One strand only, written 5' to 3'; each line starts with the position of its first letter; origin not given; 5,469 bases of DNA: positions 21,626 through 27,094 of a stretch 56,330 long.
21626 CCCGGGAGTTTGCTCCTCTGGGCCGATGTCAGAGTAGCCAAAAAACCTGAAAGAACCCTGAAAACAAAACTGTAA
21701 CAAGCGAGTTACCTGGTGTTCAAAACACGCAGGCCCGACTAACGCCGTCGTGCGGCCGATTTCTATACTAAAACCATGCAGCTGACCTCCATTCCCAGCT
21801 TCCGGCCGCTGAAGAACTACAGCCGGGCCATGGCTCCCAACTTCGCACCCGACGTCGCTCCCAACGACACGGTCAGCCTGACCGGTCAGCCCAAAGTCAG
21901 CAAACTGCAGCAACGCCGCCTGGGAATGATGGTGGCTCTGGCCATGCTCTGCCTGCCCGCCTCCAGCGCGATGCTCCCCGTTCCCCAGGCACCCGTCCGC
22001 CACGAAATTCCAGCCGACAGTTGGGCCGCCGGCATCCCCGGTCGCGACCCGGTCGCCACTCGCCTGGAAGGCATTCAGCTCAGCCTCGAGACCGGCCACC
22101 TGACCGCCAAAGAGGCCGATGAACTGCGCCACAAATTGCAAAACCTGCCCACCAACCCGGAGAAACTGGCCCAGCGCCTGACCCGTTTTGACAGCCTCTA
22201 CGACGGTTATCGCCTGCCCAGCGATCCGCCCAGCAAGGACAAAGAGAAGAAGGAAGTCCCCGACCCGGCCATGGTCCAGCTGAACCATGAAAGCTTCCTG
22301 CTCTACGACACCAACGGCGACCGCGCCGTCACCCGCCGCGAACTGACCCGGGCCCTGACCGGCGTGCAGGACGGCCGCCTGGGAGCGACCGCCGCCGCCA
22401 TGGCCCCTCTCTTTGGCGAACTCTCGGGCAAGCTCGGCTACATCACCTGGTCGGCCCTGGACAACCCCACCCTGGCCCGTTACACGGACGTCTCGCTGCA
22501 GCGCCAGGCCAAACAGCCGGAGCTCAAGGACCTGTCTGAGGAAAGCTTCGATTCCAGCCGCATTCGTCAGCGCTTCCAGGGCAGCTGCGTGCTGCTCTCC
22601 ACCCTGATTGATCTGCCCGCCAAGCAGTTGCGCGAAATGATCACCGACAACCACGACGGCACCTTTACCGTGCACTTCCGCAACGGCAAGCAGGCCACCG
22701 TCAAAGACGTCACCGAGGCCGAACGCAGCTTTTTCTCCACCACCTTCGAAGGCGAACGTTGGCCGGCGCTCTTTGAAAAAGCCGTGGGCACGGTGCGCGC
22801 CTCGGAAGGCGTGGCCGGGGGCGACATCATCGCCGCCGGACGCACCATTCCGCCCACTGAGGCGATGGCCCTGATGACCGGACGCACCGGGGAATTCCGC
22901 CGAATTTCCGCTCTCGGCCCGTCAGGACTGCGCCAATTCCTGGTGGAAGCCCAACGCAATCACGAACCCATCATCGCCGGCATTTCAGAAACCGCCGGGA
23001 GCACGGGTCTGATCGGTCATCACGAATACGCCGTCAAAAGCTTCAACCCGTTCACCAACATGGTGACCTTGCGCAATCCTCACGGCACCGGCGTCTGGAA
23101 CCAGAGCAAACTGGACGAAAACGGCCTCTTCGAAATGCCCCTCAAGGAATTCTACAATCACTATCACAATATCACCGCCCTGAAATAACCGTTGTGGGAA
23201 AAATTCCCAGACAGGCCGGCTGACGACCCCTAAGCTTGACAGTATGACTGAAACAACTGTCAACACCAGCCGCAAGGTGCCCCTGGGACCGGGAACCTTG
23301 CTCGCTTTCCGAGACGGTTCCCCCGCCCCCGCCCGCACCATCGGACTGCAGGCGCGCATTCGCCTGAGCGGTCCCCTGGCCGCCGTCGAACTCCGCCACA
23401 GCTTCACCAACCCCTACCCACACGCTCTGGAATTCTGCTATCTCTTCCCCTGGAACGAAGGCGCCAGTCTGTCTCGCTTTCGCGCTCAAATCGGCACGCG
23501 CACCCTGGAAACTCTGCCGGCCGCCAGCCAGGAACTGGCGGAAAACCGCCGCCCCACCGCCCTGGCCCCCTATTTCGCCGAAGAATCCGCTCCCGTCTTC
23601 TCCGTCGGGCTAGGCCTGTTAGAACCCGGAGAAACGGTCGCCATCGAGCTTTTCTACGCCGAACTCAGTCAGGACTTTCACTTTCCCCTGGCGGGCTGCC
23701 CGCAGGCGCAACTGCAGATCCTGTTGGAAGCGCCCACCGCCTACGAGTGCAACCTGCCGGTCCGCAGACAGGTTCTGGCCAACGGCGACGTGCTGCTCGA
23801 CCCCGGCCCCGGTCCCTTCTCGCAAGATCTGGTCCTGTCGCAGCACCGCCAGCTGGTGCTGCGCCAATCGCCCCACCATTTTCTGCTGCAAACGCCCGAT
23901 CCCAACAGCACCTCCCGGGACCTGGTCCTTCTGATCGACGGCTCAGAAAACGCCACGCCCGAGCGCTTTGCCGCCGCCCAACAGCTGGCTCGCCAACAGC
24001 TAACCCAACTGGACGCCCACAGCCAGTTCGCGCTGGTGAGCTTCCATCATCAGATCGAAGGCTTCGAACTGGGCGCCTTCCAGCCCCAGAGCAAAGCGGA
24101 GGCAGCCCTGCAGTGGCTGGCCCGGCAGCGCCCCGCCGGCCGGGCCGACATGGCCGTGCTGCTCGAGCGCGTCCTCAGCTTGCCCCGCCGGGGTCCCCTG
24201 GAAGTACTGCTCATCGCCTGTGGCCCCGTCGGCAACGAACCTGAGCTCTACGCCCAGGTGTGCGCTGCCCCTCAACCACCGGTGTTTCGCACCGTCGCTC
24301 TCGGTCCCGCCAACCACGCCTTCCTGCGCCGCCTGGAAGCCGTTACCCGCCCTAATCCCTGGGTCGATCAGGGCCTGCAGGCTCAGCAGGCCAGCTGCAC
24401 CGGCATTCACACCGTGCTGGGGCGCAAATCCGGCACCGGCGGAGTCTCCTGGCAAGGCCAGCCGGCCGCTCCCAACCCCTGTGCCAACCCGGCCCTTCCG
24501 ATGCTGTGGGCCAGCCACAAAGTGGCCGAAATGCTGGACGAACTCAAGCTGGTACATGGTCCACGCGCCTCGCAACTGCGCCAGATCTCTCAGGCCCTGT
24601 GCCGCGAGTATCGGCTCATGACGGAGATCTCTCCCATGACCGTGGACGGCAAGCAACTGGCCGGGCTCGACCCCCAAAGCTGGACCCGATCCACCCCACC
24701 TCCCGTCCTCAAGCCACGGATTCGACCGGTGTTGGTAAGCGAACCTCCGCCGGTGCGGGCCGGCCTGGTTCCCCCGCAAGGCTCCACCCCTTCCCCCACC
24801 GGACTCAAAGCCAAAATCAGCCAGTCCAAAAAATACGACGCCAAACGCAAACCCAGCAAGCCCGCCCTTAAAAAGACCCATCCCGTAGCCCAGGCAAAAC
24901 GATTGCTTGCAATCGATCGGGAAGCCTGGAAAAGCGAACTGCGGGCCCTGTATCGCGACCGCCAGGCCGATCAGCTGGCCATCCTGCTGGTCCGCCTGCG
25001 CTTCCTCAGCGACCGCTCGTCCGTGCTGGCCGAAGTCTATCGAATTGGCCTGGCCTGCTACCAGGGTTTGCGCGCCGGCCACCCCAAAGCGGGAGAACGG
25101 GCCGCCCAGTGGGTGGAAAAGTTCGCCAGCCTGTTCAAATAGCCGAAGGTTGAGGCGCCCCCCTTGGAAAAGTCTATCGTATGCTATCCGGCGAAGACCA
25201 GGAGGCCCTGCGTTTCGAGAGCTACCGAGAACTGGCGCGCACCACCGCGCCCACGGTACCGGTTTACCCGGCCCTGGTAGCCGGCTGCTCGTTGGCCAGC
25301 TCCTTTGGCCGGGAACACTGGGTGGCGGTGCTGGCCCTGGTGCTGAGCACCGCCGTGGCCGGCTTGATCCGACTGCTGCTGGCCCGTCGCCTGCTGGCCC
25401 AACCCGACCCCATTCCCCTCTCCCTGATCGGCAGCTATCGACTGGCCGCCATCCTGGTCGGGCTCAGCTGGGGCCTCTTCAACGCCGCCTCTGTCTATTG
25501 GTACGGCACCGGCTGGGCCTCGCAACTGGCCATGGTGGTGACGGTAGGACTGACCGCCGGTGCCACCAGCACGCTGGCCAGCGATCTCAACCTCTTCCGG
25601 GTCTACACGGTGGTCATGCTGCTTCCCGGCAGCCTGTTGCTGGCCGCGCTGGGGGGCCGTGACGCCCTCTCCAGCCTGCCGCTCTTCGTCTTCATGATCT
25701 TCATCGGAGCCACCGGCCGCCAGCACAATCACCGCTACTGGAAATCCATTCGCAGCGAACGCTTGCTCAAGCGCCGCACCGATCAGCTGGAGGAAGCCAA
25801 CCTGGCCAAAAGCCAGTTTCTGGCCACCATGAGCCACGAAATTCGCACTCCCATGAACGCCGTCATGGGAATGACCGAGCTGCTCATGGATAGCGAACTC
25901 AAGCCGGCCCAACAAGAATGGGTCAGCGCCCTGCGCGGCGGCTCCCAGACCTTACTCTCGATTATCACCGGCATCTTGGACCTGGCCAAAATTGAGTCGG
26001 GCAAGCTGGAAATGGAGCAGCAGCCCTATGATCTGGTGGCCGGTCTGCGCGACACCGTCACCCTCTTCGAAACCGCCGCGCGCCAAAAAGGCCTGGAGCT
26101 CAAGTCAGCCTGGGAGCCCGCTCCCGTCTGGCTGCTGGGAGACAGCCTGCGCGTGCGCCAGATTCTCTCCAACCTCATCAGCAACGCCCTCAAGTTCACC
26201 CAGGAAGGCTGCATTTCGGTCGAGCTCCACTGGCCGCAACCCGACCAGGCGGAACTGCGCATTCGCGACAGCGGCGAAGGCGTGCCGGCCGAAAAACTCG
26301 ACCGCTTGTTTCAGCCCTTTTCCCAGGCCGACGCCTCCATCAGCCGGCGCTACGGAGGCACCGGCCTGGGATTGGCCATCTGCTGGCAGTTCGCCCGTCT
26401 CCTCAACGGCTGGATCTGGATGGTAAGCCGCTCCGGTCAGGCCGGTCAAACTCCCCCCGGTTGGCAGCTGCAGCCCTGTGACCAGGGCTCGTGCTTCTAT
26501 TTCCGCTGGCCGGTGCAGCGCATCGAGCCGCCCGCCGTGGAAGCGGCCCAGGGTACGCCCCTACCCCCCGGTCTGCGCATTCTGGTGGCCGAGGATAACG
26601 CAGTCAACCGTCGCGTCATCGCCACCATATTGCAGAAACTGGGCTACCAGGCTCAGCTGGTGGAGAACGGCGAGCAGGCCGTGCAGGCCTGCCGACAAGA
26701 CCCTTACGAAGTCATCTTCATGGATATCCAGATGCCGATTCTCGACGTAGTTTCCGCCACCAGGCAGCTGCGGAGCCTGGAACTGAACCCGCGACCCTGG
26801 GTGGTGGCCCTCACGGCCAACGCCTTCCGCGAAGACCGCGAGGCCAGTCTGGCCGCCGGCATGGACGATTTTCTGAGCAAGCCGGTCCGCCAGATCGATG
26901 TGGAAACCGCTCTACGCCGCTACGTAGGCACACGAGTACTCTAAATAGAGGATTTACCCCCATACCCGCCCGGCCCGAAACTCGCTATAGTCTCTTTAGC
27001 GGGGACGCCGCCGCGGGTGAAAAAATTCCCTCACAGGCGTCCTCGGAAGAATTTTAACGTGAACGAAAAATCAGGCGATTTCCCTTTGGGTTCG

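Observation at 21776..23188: Bacterial calpain-like protease with a canonical EF-hand, next to a VIT-vWA protein and a hybrid histidine kinase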

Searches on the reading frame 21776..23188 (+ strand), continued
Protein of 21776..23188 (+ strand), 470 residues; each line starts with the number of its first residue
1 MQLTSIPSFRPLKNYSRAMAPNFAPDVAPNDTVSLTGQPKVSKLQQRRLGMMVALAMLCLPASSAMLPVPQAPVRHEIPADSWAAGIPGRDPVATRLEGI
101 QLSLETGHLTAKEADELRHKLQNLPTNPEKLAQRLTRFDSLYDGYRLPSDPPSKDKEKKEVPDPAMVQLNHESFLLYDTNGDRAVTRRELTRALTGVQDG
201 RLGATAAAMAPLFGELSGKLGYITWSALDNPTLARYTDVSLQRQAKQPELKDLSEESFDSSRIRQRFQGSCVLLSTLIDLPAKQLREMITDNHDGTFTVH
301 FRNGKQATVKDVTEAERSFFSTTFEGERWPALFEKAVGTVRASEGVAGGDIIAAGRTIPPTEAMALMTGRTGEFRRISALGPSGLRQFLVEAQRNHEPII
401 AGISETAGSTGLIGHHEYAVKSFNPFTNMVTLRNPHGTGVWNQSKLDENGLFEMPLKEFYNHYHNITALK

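Call 42: list_cluster_members(proteins=[P0001, P0013, P0014, P0015, P0018, P0019, P0023, P0049, P0099, P0129])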
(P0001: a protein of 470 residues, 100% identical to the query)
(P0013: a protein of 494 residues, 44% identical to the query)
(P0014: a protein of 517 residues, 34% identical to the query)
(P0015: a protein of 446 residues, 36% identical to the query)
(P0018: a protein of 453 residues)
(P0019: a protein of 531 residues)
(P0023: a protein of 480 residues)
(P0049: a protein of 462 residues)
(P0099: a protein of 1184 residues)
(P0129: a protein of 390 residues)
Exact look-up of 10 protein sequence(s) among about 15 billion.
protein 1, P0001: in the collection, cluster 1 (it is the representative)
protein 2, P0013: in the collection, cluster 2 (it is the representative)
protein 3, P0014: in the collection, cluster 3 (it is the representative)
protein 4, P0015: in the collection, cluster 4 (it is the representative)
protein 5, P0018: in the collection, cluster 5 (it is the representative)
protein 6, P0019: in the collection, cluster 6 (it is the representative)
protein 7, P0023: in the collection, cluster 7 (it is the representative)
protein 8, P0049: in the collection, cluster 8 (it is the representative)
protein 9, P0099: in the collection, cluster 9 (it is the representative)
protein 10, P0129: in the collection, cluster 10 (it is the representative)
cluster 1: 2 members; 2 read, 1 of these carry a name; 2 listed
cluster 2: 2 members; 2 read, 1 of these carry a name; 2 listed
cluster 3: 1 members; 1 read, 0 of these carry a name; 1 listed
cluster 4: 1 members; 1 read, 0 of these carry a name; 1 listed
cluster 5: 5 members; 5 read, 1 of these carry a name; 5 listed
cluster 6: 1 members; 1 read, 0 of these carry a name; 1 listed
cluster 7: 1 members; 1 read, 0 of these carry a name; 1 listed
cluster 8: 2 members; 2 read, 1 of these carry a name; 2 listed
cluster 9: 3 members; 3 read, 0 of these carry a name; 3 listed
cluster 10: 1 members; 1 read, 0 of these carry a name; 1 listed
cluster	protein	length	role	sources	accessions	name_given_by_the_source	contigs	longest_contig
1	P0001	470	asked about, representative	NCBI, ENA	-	-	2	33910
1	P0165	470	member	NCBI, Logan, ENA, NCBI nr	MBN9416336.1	MAG: hypothetical protein J0I12_12910 [Candidatus Eremiobacteraeota bacterium] | hypothetical protein [Candidatus Eremiobacteraeota bacterium]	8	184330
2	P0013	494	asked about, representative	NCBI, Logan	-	-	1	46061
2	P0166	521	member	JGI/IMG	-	hypothetical protein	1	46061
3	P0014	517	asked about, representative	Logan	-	-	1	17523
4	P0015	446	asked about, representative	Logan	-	-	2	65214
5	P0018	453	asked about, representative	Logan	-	-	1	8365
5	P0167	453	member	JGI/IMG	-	hypothetical protein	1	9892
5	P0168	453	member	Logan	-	-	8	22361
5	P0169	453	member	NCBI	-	-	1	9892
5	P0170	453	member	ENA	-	-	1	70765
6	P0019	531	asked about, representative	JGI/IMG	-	-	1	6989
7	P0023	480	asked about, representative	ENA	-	-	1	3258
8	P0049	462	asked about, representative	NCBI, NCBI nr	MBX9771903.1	MAG: hypothetical protein K2X29_11055 [Candidatus Obscuribacterales bacterium] | hypothetical protein [Candidatus Obscuribacterales bacterium]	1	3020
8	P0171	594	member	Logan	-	-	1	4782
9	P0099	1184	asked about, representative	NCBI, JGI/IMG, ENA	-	-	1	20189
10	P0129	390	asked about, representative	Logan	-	-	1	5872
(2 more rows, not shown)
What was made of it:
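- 21776..23188 (+): Whole gene: 470-aa EF-hand/calpain-like cysteine protease (the stop codon is included). A near-identical NCBI protein, MBN9416336.1, is named 'hypothetical protein [Candidatus Eremiobacteraeota bacterium]' (call 42).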

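Call 61: find_encoding_contigs(protein=P0015, flank=6000, max_places=1)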
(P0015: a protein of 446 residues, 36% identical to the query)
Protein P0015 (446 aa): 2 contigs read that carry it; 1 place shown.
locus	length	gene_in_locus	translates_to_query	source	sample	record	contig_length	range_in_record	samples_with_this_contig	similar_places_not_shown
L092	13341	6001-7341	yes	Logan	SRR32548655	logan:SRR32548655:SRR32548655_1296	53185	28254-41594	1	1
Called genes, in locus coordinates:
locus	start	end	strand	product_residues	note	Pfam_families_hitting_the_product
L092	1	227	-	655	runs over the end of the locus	PF00133:tRNA-synt_1, PF01406:tRNA-synt_1e (weak), PF09334:tRNA-synt_1g, PF00133:tRNA-synt_1, PF08264:Anticodon_1, PF19303:Anticodon_3 (weak), PF01588:tRNA_bind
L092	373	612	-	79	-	PF00581:Rhodanese (weak)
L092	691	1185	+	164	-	PF06906:DUF1272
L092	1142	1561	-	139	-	-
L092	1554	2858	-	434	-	-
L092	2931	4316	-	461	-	PF02518:HATPase_c, PF25794:SACS (faint), PF13589:HATPase_c_3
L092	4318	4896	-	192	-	-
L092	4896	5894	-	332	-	PF12796:Ank_2 (weak), PF13606:Ank_3 (faint), PF13857:Ank_5 (faint), PF00023:Ank (weak), PF13637:Ank_4 (weak), PF12796:Ank_2 (weak)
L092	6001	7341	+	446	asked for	PF00648:Peptidase_C2 (weak)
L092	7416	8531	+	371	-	PF01844:HNH (weak)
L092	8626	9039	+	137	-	-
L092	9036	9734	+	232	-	-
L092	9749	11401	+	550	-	PF23981:DUF7305 (weak)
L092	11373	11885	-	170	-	-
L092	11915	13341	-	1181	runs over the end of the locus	-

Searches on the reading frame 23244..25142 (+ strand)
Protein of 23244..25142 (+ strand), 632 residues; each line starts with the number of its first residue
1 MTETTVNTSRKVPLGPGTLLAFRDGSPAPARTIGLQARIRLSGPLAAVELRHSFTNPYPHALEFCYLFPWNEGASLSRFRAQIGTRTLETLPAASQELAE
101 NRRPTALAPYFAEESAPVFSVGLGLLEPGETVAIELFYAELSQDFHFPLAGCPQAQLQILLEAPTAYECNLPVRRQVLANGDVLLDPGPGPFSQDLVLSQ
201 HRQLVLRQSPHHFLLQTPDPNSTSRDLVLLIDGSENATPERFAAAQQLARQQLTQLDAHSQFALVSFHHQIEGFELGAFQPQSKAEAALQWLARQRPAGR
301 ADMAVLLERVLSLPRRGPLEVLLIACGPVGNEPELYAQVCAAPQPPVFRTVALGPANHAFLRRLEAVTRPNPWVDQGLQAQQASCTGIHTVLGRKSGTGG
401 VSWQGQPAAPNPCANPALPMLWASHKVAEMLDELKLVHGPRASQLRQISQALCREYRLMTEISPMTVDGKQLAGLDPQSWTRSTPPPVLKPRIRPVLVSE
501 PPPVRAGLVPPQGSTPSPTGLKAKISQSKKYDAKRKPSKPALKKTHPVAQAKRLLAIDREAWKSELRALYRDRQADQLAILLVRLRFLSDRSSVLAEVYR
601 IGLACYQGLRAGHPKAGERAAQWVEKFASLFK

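Call 3: search_protein_families(library=pfam, proteins=[window:23244-25142:+], max_evalue=1)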
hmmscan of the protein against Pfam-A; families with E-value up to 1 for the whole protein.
window:23244-25142:+ (632 aa): 5 families
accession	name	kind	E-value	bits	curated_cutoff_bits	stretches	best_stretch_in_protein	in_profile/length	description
PF08487.16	VIT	-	4.7e-09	36.8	26.5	1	36-138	5-111/111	Vault protein inter-alpha-trypsin domain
PF00092.34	VWA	-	0.00019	22.1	23.8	1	226-304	1-82/174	von Willebrand factor type A domain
PF13757.12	VIT_2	-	0.00026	21.2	23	1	41-89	23-71/78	Vault protein inter-alpha-trypsin domain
PF13519.12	VWA_2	-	0.00092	20.3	27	1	227-315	1-90/107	von Willebrand factor type A domain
PF12526.13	DUF3729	-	0.66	12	25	0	484-556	39-112/115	Protein of unknown function (DUF3729)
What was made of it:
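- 23244..25142 (+): Neighbour only: VIT + vWA protein (632 aa). Not part of a conserved unit with the protease. Pfam (call 3).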

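Call 4: search_protein_families(library=ncbifam, proteins=[window:23244-25142:+], max_evalue=1)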
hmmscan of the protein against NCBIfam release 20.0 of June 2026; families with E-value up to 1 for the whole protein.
window:23244-25142:+ (632 aa): 1 family
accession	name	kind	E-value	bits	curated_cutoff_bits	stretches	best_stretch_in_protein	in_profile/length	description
TIGR03788.1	marine_srt_targ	equivalog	1.1e-15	57.1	551.65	2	221-363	268-416/629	marine proteobacterial sortase target protein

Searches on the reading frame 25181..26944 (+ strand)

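Call 3: search_protein_families(library=pfam, proteins=[window:25181-26944:+], max_evalue=1)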
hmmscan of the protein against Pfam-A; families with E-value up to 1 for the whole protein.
window:25181-26944:+ (587 aa): 7 families
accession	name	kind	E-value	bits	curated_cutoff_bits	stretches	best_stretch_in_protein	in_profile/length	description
PF02518.31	HATPase_c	-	1.3e-27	96.9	26.4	1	320-446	1-110/111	Histidine kinase-, DNA gyrase B-, and HSP90-like ATPase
PF00072.30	Response_reg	-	5.6e-22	78.5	30.2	1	467-578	1-110/111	Response regulator receiver domain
PF00512.31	HisKA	-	5.9e-19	68.3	26.9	1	209-274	1-66/66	His Kinase A (phospho-acceptor) domain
PF23198.2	PDE8A_N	-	6.2e-05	23.4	29.6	1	471-557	19-104/147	PDE8A-like, N-terminal domain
PF13589.12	HATPase_c_3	-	0.0013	19.2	25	1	328-406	6-87/137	Histidine kinase-, DNA gyrase B-, and HSP90-like ATPase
PF06490.17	FleQ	-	0.059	14.1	22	1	466-515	1-50/108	Flagellar regulatory protein FleQ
PF24380.1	DUF7536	-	0.29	11.8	27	1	39-68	53-82/91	Family of unknown function (DUF7536)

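Call 4: search_protein_families(library=ncbifam, proteins=[window:25181-26944:+], max_evalue=1)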
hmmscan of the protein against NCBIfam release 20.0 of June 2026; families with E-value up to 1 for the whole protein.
window:25181-26944:+ (587 aa): 154 families (the best 25 are shown)
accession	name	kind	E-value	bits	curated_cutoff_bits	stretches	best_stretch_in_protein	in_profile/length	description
NF008318.0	PRK11107.1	equivalog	4.4e-96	322.9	890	2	204-420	287-508/920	two-component sensor histidine kinase BarA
TIGR02956.1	TMAO_torS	equivalog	1e-93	315.1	676.5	1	201-582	455-820/967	TMAO reductase system sensor histidine kinase/response regulator TorS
NF045901.1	HisKinLetSLeg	equivalog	5.7e-77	259.5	1650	2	202-418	285-506/906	two-component system sensor histidine kinase LetS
NF008302.0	PRK11091.1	equivalog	4e-75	253.5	838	1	197-582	270-643/779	aerobic respiration two-component sensor histidine kinase ArcB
NF011874.0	PRK15347.1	equivalog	1.6e-74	251.5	852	2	196-420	384-604/921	two component system sensor kinase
NF041947.1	LuxQ_Vibrio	equivalog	1.3e-73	248.3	1200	1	200-581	462-838/843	quorum-sensing autoinducer 2 sensor kinase/phosphatase LuxQ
NF008099.0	PRK10841.1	equivalog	2e-73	247.6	920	2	190-419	450-679/949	two-component system sensor histidine kinase RcsC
NF038297.2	hybrid_HK_HrmK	equivalog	1.3e-71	242.1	725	1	194-572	219-598/607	hybrid histidine kinase/response regulator HrmK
NF008543.0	PRK11466.1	equivalog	8.9e-58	195.9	982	1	202-573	436-789/914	TMAO reductase system sensor histidine kinase/response regulator TorS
NF007420.1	PRK09959.1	equivalog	6e-52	176.4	1995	1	204-571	706-1063/1197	acid-sensing system histidine kinase EvgS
NF046044.1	PnpS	equivalog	7.8e-44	150.2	400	1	206-420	166-381/390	two-component system histidine kinase PnpS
NF047465.1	hybrid_HK_LvrA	exception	1.6e-41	142.3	1200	2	193-416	185-408/819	hybrid histidine kinase/response regulator LvrA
NF041832.1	near_NosP_CTERM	subfamily_domain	2.6e-41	141.9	400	1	204-579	1-367/370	NahK/ErcS family hybrid sensor histidine kinase/response regulator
TIGR02966.1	phoR_proteo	equivalog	2.3e-40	138.6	334.2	1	197-401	101-306/333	phosphate regulon sensor histidine kinase PhoR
NF033092.0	HK_WalK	equivalog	1.1e-36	126.6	725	1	201-420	364-584/594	cell wall metabolism sensor histidine kinase WalK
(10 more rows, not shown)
